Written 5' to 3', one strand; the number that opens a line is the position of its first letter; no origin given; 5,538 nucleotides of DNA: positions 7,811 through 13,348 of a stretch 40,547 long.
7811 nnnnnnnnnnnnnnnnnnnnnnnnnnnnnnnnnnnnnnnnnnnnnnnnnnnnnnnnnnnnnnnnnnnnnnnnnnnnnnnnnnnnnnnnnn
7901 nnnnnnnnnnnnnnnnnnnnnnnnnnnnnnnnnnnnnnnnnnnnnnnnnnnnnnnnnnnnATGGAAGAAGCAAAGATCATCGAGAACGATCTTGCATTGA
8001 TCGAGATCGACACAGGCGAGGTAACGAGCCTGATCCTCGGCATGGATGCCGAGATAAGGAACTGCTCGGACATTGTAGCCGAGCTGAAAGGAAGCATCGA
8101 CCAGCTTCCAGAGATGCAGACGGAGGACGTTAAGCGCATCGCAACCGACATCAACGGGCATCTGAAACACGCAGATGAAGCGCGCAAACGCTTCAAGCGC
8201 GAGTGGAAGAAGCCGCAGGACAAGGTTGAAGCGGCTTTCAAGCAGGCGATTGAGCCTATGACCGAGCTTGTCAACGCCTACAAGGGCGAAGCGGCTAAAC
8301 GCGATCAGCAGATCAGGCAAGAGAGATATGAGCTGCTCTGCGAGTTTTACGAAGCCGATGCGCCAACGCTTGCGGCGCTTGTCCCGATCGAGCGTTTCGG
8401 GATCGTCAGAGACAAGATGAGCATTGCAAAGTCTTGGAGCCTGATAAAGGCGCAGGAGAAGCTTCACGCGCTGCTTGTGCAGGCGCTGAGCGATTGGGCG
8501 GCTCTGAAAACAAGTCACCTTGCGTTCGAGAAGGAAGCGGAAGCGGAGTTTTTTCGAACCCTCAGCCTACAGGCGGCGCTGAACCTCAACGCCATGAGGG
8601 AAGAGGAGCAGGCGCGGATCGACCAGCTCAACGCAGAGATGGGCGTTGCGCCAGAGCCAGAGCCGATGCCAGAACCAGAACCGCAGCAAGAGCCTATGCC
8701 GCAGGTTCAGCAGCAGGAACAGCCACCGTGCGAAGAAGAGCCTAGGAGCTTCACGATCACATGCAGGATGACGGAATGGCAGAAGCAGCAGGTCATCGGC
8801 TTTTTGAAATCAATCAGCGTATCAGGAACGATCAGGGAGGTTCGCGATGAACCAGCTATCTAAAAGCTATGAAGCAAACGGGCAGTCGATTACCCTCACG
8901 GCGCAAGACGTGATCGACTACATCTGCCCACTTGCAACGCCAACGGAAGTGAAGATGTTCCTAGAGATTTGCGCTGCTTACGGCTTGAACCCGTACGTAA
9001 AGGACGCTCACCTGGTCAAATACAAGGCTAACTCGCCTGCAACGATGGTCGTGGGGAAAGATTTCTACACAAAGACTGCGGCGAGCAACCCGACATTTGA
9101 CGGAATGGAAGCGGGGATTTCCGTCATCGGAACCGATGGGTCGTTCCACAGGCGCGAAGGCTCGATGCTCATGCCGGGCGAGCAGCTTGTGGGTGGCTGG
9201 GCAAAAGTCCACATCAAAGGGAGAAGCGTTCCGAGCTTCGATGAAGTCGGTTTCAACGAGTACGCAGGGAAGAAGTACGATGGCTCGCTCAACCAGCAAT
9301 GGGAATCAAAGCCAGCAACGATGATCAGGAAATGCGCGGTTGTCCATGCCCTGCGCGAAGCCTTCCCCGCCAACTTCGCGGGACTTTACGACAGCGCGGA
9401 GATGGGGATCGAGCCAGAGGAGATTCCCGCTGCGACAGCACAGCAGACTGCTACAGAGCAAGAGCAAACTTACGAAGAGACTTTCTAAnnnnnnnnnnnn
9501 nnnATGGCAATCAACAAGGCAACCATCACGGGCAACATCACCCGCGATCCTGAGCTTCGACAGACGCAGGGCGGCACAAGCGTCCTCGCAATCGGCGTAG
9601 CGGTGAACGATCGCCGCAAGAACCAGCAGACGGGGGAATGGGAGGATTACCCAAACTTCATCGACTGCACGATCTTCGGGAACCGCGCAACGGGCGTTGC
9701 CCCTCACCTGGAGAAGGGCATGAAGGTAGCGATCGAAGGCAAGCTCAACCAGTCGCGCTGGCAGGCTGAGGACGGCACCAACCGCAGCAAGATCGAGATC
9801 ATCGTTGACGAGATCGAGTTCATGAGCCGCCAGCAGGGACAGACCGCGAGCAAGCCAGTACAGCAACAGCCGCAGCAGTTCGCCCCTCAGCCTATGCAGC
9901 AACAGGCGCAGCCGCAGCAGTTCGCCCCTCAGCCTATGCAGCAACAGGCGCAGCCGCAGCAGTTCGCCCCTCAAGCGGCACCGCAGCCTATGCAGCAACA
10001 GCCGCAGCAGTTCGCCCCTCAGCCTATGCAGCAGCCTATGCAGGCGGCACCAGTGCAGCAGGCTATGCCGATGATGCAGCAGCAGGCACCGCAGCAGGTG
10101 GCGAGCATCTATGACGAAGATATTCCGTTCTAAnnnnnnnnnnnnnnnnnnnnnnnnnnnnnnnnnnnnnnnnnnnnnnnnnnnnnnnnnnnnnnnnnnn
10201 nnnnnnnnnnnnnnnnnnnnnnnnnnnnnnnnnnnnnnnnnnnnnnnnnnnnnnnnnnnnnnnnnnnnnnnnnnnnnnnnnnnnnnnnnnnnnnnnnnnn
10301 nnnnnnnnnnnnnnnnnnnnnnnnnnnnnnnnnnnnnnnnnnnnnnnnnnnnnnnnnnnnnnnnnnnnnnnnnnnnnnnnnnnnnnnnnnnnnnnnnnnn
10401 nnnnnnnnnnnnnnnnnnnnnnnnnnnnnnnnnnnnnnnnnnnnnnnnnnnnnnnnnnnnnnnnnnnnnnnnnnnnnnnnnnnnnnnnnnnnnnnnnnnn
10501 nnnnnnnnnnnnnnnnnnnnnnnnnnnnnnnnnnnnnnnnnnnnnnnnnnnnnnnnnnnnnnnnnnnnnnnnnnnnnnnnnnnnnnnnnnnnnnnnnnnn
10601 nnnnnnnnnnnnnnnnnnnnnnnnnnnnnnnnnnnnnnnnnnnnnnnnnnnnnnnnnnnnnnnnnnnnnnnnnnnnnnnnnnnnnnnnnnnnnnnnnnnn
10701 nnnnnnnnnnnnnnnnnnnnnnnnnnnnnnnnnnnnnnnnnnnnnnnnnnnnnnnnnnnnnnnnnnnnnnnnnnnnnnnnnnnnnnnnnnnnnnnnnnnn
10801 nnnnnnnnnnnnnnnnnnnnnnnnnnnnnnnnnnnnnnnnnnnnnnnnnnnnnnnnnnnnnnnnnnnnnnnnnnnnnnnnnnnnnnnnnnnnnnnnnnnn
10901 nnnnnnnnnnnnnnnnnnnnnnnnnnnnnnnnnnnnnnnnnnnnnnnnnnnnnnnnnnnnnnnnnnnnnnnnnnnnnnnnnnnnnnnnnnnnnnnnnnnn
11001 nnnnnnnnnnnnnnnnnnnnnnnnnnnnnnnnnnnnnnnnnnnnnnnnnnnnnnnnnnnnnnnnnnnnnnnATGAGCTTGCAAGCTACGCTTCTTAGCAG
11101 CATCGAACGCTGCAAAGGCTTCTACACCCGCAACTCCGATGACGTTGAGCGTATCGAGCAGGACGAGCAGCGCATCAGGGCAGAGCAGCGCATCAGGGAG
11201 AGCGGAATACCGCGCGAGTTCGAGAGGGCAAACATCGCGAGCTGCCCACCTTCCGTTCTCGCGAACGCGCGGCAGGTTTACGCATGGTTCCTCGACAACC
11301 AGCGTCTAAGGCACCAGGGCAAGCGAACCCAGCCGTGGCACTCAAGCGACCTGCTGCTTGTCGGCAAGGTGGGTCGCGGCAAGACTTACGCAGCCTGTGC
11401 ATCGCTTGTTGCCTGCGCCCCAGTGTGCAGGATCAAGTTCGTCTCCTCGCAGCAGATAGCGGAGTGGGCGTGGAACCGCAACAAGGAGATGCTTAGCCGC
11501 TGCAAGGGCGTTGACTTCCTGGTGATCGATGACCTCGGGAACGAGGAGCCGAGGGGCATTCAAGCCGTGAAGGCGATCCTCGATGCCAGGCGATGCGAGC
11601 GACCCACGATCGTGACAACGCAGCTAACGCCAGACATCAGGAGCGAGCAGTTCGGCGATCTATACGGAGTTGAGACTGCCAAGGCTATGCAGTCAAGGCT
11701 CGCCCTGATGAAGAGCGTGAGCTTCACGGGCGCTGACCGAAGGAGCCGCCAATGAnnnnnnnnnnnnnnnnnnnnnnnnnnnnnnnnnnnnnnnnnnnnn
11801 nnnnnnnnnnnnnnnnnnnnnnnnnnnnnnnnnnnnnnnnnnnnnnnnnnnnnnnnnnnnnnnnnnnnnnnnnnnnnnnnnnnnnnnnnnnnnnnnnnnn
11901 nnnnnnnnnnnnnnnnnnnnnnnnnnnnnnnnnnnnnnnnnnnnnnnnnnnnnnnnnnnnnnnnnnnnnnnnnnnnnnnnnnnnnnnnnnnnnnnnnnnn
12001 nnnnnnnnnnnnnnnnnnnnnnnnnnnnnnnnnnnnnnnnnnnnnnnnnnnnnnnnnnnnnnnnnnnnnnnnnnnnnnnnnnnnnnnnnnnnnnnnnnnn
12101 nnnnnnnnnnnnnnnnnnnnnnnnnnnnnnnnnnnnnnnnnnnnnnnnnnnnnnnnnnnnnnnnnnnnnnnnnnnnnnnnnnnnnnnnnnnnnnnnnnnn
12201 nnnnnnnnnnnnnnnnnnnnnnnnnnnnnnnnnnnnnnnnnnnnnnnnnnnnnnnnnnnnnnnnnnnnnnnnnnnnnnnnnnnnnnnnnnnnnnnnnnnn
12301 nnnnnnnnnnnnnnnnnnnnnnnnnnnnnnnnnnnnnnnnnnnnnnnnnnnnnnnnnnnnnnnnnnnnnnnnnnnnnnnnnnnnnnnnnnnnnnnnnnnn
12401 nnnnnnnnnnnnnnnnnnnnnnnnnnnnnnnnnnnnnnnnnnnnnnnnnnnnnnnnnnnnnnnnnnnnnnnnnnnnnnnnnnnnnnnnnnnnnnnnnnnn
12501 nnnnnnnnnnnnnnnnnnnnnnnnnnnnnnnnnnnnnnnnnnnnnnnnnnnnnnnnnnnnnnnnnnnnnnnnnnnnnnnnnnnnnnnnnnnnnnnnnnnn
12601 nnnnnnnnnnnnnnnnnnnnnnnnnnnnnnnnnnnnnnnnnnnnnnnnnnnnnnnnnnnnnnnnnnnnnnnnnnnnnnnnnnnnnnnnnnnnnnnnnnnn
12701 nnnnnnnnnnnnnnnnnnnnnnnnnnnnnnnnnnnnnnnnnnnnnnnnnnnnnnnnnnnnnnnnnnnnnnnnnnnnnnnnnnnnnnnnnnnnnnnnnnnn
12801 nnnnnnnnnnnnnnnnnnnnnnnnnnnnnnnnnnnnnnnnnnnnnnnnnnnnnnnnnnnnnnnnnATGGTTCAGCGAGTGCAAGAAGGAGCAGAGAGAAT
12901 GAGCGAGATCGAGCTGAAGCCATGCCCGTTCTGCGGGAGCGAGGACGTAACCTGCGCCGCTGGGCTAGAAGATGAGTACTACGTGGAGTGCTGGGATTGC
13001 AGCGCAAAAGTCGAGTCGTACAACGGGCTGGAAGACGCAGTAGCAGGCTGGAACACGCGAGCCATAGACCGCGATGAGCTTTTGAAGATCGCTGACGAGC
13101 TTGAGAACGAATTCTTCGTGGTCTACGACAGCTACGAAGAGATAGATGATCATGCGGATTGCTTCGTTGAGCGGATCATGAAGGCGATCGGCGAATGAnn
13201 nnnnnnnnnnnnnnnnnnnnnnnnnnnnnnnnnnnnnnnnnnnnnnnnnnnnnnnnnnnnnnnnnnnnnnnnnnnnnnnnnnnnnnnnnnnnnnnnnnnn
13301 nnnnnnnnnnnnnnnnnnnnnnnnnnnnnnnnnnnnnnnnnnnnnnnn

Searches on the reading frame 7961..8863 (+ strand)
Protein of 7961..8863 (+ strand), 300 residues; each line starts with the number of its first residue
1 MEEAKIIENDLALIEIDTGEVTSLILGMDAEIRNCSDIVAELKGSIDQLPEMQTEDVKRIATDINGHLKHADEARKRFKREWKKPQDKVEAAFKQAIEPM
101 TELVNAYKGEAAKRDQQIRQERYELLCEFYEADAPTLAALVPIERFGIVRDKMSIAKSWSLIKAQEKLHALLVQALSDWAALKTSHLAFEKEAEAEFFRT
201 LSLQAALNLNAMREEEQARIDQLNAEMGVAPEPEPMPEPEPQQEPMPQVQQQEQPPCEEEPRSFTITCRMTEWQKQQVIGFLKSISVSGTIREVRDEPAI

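Call 16: search_protein_families(library=phrogs, proteins=[window:7961-8863:+], max_evalue=0.00001)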
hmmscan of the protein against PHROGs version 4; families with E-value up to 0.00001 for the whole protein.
window:7961-8863:+ (300 aa): 1 family
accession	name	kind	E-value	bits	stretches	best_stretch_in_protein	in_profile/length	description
phrog_674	-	unknown function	7.3e-08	33.1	1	53-285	50-304/312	-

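Call 17: search_protein_families(library=pfam, proteins=[window:7961-8863:+], max_evalue=0.0001)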
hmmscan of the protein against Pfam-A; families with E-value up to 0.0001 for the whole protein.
window:7961-8863:+ (300 aa): 1 family
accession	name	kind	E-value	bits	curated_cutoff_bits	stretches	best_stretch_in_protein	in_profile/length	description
PF07083.16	DUF1351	-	1.7e-07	31.6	27.8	1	53-198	38-178/210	Protein of unknown function (DUF1351)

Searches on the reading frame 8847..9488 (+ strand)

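Call 16: search_protein_families(library=phrogs, proteins=[window:8847-9488:+], max_evalue=0.00001)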
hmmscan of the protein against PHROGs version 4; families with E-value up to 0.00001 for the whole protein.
window:8847-9488:+ (213 aa): 5 families
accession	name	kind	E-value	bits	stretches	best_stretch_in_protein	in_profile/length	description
phrog_2760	-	DNA, RNA and nucleotide metabolism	3.6e-50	171.8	1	8-202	12-203/257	RecT-like ssDNA annealing protein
phrog_10056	-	DNA, RNA and nucleotide metabolism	2.8e-48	165.9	1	2-206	10-206/302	RecT-like ssDNA annealing protein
phrog_252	-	DNA, RNA and nucleotide metabolism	1.7e-44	153.3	1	5-207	16-201/263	Bet-like ssDNA annealing protein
phrog_2780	-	DNA, RNA and nucleotide metabolism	2.3e-19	71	1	25-208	47-236/369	RecT-like ssDNA annealing protein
phrog_2449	-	DNA, RNA and nucleotide metabolism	4.4e-11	43.9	1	146-209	156-218/301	single strand annealing protein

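Call 17: search_protein_families(library=pfam, proteins=[window:8847-9488:+], max_evalue=0.0001)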
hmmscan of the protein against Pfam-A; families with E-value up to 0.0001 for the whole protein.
window:8847-9488:+ (213 aa): 1 family
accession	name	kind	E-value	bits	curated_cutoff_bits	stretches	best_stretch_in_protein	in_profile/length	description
PF03837.19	RecT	-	9.3e-35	120.4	24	1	16-191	8-191/198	RecT family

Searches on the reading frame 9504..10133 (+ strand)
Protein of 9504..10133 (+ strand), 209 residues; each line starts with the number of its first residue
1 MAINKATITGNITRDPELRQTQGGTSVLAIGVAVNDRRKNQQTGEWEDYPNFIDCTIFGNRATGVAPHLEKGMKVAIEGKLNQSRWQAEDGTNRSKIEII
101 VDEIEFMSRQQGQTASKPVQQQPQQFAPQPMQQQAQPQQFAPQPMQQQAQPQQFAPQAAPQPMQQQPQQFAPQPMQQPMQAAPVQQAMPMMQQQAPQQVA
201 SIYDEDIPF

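Call 16: search_protein_families(library=phrogs, proteins=[window:9504-10133:+], max_evalue=0.00001)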
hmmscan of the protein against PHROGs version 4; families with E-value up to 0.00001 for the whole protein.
window:9504-10133:+ (209 aa): 2 families
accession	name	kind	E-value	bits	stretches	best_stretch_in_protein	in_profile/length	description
phrog_44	-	DNA, RNA and nucleotide metabolism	5.8e-39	135.5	1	1-182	85-258/271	single strand DNA binding protein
phrog_25370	-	unknown function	2.1e-08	34.7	1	3-47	2-45/48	-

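Call 17: search_protein_families(library=pfam, proteins=[window:9504-10133:+], max_evalue=0.0001)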
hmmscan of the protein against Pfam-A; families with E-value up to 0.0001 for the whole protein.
window:9504-10133:+ (209 aa): 2 families
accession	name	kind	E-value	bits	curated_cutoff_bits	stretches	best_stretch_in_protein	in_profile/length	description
PF00436.31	SSB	-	2e-29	102.1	26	1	3-107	1-104/104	Single-strand binding protein family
PF01336.31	tRNA_anti-codon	-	8.7e-05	22.8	27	0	48-105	24-73/75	OB-fold nucleic acid binding domain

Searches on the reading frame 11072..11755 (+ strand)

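Call 16: search_protein_families(library=phrogs, proteins=[window:11072-11755:+], max_evalue=0.00001)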
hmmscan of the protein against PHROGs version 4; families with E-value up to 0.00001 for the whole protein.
window:11072-11755:+ (227 aa): 2 families
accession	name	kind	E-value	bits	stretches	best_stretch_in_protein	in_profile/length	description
phrog_50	-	DNA, RNA and nucleotide metabolism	6.6e-19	69.4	1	13-227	299-513/570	DnaC-like helicase loader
phrog_3277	-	DNA, RNA and nucleotide metabolism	1.8e-12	48.4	1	92-227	11-156/168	DnaC-like helicase loader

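Call 17: search_protein_families(library=pfam, proteins=[window:11072-11755:+], max_evalue=0.0001)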
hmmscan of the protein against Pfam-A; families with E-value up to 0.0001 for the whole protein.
window:11072-11755:+ (227 aa): 1 family
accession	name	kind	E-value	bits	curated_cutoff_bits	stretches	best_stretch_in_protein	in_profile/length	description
PF01695.23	IstB_IS21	-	2.4e-06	27.6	24.1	1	92-210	93-216/238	IstB-like ATP binding protein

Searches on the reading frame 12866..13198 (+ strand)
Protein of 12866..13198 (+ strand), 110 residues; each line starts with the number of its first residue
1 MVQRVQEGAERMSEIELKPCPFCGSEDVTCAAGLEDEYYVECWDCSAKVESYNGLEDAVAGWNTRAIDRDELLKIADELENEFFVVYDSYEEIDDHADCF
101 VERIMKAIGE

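Call 36: search_protein_families(library=pfam, proteins=[window:12866-13198:+], max_evalue=0.001)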
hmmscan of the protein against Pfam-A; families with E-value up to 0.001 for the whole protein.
window:12866-13198:+ (110 aa): 1 family
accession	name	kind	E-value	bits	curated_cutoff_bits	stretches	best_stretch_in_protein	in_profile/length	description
PF14354.12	Lar_restr_allev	-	9.4e-12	45.4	28.6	1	15-66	1-58/58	Restriction alleviation protein Lar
